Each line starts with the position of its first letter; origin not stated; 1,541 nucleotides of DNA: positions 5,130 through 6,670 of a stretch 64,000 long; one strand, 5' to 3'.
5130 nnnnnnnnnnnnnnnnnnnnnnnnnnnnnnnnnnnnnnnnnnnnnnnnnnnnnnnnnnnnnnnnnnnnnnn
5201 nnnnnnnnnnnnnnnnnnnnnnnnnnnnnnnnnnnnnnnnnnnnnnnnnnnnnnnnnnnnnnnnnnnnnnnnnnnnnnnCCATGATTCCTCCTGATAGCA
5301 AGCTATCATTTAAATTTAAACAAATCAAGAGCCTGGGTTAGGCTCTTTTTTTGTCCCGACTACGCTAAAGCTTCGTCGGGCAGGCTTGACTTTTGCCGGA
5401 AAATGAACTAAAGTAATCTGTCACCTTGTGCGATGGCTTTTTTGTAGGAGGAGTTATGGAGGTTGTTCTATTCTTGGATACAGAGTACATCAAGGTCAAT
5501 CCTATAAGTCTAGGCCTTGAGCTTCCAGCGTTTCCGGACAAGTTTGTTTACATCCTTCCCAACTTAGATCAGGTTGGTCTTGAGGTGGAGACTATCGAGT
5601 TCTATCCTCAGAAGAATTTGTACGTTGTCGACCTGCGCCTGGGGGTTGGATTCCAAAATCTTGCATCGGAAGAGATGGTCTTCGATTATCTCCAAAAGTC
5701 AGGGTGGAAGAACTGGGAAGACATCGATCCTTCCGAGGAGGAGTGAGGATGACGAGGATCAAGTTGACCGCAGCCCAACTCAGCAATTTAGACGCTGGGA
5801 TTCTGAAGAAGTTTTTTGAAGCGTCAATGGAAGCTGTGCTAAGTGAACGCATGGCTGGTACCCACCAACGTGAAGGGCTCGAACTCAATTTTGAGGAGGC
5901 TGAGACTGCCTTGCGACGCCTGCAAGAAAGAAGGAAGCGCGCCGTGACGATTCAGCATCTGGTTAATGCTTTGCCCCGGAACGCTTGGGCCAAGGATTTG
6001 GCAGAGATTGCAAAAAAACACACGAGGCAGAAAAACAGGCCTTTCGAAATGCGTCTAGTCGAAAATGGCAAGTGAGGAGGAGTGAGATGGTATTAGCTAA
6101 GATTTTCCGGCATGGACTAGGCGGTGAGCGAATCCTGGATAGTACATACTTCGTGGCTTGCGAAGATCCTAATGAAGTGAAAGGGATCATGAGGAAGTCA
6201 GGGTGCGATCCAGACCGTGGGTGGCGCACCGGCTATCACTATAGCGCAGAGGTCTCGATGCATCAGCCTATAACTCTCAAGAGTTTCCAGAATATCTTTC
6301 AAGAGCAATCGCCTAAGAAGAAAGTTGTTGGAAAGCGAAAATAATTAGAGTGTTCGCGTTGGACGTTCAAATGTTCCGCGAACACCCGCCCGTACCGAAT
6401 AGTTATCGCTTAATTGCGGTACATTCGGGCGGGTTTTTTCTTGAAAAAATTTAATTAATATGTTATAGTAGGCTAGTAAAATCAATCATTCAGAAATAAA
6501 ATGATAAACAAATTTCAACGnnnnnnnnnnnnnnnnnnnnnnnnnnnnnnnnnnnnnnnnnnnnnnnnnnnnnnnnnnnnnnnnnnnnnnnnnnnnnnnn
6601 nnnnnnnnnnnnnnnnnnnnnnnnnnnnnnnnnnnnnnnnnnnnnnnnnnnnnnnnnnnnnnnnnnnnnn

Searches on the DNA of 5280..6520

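Call 51: search_rna_families(source=window, start=5280, end=6520, threshold=evalue, max_evalue=10)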
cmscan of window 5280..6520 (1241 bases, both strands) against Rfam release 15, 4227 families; matches with E-value up to 10: 6.
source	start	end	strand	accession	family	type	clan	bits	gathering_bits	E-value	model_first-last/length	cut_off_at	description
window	6156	6184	-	RF01350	CRISPR-DR41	Gene; CRISPR;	-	22.4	36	0.11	1-29/29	no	CRISPR RNA direct repeat element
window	6379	6520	-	RF04359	Plastid-GIID1-clpP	Intron;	-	16.1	140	5.4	46-179/179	5'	Plastid group II-D1 clpP intron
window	5749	5786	-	RF03203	mir-3070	Gene; miRNA;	-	14.8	75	8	1-89/89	no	mir-3070 microRNA precursor family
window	5746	5819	+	RF01563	DdR13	Gene; snRNA; snoRNA; CD-box;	-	13.7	65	8.2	1-80/80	no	Dictyostelium snoRNA DdR13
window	5959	6124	+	RF02142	HOXA11-AS1_6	Gene; lncRNA;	-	13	50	4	1-179/179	no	HOXA11 antisense RNA 1 conserved region 6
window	5555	5660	-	RF02220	ZNRD1-AS1_3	Gene; lncRNA;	-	12.8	60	8.2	1-104/104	no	ZNRD1 antisense RNA 1 conserved region 3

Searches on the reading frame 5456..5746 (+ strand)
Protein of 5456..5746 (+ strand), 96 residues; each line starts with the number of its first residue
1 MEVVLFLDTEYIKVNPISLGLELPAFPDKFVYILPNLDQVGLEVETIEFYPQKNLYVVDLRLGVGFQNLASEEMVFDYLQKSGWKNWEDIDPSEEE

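Call 3: search_protein_families(library=pfam, proteins=[window:5456-5746:+], max_evalue=1)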
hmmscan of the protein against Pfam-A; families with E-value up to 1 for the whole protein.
window:5456-5746:+ (96 aa): 1 family
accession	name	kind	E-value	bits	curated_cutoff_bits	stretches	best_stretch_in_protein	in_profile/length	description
PF09627.16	PrgU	-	0.081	13.3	25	1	12-44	54-84/106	PrgU-like protein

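Call 4: search_protein_families(library=phrogs, proteins=[window:5456-5746:+], max_evalue=1)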
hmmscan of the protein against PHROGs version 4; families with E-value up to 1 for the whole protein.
window:5456-5746:+ (96 aa): 0 families

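Call 5: search_protein_families(library=padloc, proteins=[window:5456-5746:+], max_evalue=1)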
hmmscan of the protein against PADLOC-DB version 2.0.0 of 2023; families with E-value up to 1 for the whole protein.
window:5456-5746:+ (96 aa): 0 families

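Call 6: search_protein_families(library=ncbifam, proteins=[window:5456-5746:+], max_evalue=1)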
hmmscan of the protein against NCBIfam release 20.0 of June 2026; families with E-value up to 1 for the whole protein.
window:5456-5746:+ (96 aa): 0 families

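Call 10: find_homologous_proteins(query=window:5456-5746:+, max_evalue=0.01)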
Query window:5456-5746:+ (96 aa): 1 proteins with E <= 0.01 among 2 candidates.
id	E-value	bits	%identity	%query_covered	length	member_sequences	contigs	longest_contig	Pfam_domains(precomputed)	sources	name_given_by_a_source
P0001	5.8e-57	208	100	100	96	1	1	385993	-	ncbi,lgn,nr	ncbi:MAG TPA: hypothetical protein VFX17_00065 [Patescibacteria group bacterium]|nr:hypothetical pro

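Call 23: search_solved_structures(query=window:5456-5746:+, max_evalue=10)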
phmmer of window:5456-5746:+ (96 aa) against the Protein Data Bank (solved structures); distinct sequences matched with E-value up to 10: 1.
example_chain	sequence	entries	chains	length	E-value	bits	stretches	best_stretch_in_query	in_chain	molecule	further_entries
2gmq_A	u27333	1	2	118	0.81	13.3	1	15-47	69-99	Hypothetical protein EF0006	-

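Call 44: find_related_loci(query=A1, collection=genome_contigs, flank=8000)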
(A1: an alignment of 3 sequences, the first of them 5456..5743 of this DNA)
Query A1 (96 aa) in genome_contigs; peptide patterns used: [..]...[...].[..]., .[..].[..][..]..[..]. (x = any residue, [..] = any of these).
82 stretches matched a pattern; 1 encode a relative of the query (tblastn E <= 1e-3); 1 distinct loci.
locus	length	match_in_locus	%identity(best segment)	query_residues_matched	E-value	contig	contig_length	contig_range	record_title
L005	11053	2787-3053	38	1-89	4e-12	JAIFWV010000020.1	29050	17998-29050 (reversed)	MAG: Candidatus Doudnabacteria bacterium isolate viral-cat_48_13 PAFVLPS_2018_scaffold_17814, whole genome shotgun seque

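Call 46: find_related_loci(query=A1, collection=metagenome_contigs, flank=8000)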
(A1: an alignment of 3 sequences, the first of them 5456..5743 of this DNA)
Query A1 (96 aa) in metagenome_contigs; peptide patterns used: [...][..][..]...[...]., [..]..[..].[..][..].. (x = any residue, [..] = any of these).
407 stretches matched a pattern, but none encodes a relative of the query by tblastn (E <= 1e-3).

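Call 65: predict_structure(alignment_id=A5)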
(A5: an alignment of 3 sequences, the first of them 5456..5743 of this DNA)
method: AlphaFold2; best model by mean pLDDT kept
length: 96 residues; sequences in the alignment: 3
mean_pLDDT: 65.8   pTM: 0.55
mean pLDDT of the five models: 65.8, 62.3, 57.1, 54.7, 49.5
residues with pLDDT >= 90: 0; 70-90: 43; 50-70: 44; < 50: 9
segments of 3 or more residues with pLDDT < 50: 91-96
pLDDT, mean of each block of 10 residues (from residue 1): 65 52 63 70 80 78 63 72 62 44
secondary structure, 60 per line:
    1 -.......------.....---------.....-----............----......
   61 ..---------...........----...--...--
elements in order: E2-8 E15-19 E29-33 E39-50 E55-62 H72-82 E87-89

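Call 82: search_dna_similar(query=window:5456-5743:+, collection=phages, mode=protein, max_evalue=1, max_rows=10)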
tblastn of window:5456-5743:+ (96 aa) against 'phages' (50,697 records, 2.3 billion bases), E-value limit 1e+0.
No match.

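Call 88: search_solved_structures(query=A1, max_evalue=10)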
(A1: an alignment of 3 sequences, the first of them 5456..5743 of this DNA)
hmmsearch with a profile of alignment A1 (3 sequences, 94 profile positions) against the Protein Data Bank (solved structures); distinct sequences matched with E-value up to 10: 3.
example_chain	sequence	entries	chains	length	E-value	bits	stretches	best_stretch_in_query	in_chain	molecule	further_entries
7w5f_A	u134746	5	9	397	0.077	16.4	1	33-76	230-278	Terpene cyclase 6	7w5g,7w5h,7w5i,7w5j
2qj6_A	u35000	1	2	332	0.91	12.9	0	27-51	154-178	Toxin A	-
4v6w_AA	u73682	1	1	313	1.4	12.3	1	14-86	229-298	40S ribosomal protein SA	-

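Call 97: list_cluster_members(proteins=[P0001, P0002, P0003, P0004, P0005, P0006, P0007])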
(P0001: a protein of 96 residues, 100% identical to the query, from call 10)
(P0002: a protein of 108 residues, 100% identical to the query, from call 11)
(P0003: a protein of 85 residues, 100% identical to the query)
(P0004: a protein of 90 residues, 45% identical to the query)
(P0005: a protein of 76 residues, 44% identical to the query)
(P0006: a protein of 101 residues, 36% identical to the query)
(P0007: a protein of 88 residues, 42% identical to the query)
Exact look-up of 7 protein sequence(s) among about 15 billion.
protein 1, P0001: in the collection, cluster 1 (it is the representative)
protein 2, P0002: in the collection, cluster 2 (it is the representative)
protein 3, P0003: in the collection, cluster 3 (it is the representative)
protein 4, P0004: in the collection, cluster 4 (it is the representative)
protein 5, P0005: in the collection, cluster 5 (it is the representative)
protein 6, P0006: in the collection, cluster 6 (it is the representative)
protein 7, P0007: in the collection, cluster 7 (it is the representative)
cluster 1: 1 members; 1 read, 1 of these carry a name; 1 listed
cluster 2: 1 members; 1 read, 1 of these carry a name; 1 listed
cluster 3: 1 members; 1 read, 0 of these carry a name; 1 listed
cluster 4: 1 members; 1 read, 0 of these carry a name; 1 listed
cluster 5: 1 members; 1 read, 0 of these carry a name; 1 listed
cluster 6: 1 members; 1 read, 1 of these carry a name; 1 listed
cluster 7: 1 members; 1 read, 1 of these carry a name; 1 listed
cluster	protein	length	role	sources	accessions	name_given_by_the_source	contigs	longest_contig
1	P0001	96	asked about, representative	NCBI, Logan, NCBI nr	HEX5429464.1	MAG TPA: hypothetical protein VFX17_00065 [Patescibacteria group bacterium] | hypothetical protein [Patescibacteria group bacterium]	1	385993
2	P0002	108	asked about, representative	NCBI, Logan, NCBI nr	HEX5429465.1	MAG TPA: hypothetical protein VFX17_00070 [Patescibacteria group bacterium] | hypothetical protein [Patescibacteria group bacterium]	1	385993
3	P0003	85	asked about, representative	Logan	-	-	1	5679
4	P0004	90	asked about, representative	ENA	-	-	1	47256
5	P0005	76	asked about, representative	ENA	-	-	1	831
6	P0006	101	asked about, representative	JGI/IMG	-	hypothetical protein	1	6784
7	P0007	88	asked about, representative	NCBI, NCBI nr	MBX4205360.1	MAG: hypothetical protein KW788_04230 [Candidatus Doudnabacteria bacterium] | hypothetical protein [Candidatus Doudnabacteria bacterium]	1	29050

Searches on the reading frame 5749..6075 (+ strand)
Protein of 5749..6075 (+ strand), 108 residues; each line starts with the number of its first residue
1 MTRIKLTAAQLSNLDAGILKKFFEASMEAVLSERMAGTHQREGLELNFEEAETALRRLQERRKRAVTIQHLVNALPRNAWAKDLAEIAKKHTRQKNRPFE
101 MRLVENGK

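Call 3: search_protein_families(library=pfam, proteins=[window:5749-6075:+], max_evalue=1)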
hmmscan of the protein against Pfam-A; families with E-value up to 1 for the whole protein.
window:5749-6075:+ (108 aa): 0 families

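Call 4: search_protein_families(library=phrogs, proteins=[window:5749-6075:+], max_evalue=1)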
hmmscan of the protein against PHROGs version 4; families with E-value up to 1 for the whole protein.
window:5749-6075:+ (108 aa): 2 families
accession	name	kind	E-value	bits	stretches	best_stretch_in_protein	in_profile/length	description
phrog_33169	-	unknown function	0.031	13.5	1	51-82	525-556/842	-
phrog_37562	-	unknown function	0.25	12.7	1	9-90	28-106/131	-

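Call 5: search_protein_families(library=padloc, proteins=[window:5749-6075:+], max_evalue=1)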
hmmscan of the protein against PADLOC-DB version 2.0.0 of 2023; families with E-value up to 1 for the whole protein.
window:5749-6075:+ (108 aa): 0 families

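Call 6: search_protein_families(library=ncbifam, proteins=[window:5749-6075:+], max_evalue=1)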
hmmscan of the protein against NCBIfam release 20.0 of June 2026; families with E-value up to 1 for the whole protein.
window:5749-6075:+ (108 aa): 1 family
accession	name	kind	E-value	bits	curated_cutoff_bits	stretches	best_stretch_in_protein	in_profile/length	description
NF002081.0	PRK00913.3-3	equivalog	0.018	13.9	485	1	24-96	123-195/485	leucyl aminopeptidase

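Call 11: find_homologous_proteins(query=window:5749-6075:+, max_evalue=0.01)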
Query window:5749-6075:+ (108 aa): 1 proteins with E <= 0.01 among 12 candidates.
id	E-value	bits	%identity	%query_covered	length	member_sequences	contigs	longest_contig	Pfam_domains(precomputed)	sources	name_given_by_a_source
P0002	3.1e-61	221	100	100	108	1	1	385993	-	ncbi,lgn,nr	ncbi:MAG TPA: hypothetical protein VFX17_00070 [Patescibacteria group bacterium]|nr:hypothetical pro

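Call 24: search_solved_structures(query=window:5749-6075:+, max_evalue=10)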
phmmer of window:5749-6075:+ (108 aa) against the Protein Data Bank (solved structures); distinct sequences matched with E-value up to 10: 8.
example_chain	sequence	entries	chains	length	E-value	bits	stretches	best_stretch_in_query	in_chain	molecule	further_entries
7csq_B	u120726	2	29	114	0.1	16.3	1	33-81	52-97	Tumor necrosis factor receptor type 1-associated DEATH domain protein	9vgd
9vin_E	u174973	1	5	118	0.11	16.2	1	33-81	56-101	Tumor necrosis factor receptor type 1-associated DEATH domain protein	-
6ac0_A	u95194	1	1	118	0.11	16.1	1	33-81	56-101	Tumor necrosis factor receptor type 1-associated DEATH domain protein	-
5xme_A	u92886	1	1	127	0.13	15.9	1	33-81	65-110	Tumor necrosis factor receptor type 1-associated DEATH domain protein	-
6fsw_A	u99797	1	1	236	0.14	15.8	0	43-85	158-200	Ribosome maturation protein SDO1-like protein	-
1p9q_C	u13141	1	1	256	0.14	15.8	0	43-85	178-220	Hypothetical protein AF0491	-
1t95_A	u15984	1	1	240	0.18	15.5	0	44-85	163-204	Hypothetical protein AF0491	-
6y07_A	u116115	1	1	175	1.1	13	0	42-78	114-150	sohair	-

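Call 80: search_dna_similar(query=window:5749-6072:+, collection=phages, mode=protein, max_evalue=1, max_rows=10)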
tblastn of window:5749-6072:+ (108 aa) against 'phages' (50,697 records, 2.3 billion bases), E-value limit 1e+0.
No match.
